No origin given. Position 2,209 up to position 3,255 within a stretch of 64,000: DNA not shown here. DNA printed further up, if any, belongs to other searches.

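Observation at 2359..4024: Tandem PlsC-type acyltransferase pair embedded in the reductase operon (aminolipid-synthase-like arrangement)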

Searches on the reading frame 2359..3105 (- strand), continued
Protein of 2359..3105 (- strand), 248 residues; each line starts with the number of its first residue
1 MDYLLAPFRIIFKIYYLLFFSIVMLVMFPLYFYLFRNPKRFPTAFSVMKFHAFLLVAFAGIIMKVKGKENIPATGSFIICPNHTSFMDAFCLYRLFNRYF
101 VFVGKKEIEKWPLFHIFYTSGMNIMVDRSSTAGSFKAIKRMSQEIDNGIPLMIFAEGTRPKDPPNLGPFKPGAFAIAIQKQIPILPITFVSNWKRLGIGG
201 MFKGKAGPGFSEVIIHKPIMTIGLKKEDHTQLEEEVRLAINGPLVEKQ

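Call 35: find_encoding_contigs(protein=P0179, flank=7000, max_places=1)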
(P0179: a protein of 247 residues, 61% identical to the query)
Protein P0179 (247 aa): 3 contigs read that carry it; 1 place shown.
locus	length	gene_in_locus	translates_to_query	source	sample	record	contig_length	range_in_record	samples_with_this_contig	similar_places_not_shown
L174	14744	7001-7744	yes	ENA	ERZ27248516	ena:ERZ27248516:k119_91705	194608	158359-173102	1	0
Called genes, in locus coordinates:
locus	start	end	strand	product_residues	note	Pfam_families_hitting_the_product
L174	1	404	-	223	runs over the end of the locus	-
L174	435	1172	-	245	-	PF00106:adh_short, PF01370:Epimerase (weak), PF08659:KR, PF13561:adh_short_C2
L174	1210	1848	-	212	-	PF12804:NTP_transf_3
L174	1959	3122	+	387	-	PF06050:HGD-D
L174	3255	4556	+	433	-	PF06050:HGD-D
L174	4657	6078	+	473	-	PF00370:FGGY_N (faint), PF01869:BcrAD_BadFG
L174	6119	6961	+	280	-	PF19576:Acyltransf_2, PF01553:Acyltransferase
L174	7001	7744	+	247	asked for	PF01553:Acyltransferase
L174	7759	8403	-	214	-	PF00072:Response_reg, PF00196:GerE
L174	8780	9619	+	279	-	PF01869:BcrAD_BadFG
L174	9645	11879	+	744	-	PF02629:CoA_binding, PF13380:CoA_binding_2, PF13607:Succ_CoA_lig, PF19045:Ligase_CoA_2 (weak), PF13549:ATP-grasp_5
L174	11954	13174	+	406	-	PF06050:HGD-D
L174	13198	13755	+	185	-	-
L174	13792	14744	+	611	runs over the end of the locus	PF02558:ApbA, PF03721:UDPG_MGDP_dh_N (weak), PF08546:ApbA_C, PF01869:BcrAD_BadFG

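Call 36: find_encoding_contigs(protein=P0165, flank=7000, max_places=1)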
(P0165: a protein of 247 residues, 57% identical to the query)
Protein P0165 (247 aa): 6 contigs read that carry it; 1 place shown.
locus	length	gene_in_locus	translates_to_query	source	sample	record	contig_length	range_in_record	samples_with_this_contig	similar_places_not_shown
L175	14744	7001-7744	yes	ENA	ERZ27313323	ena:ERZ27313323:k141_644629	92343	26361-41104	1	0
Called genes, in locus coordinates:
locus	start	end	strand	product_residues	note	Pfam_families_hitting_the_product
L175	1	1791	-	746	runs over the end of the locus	PF13620:CarboxypepD_reg, PF13715:CarbopepD_reg_2, PF07715:Plug (weak), PF00593:TonB_dep_Rec_b-barrel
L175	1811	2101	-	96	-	-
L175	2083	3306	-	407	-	-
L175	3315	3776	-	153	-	PF00034:Cytochrom_C, PF13442:Cytochrome_CBB3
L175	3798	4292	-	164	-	PF26622:DUF8199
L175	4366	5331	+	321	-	PF02445:NadA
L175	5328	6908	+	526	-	PF00890:FAD_binding_2, PF07992:Pyr_redox_2 (faint), PF02910:Succ_DH_flav_C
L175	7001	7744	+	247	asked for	PF01553:Acyltransferase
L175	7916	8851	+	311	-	PF00056:Ldh_1_N, PF02866:Ldh_1_C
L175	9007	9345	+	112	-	PF13650:Asp_protease_2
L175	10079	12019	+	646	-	-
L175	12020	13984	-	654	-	PF13231:PMT_2 (weak), PF25490:DUF7910 (weak)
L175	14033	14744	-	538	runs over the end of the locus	PF16822:ALGX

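Call 46: search_solved_structures(query=window:2359-3105:-, max_evalue=0.01)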
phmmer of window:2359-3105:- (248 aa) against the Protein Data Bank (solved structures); distinct sequences matched with E-value up to 0.01: 1.
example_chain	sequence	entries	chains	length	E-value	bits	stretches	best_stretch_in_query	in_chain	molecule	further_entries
5kym_A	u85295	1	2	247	5.1e-19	72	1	17-231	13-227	1-acyl-sn-glycerol-3-phosphate acyltransferase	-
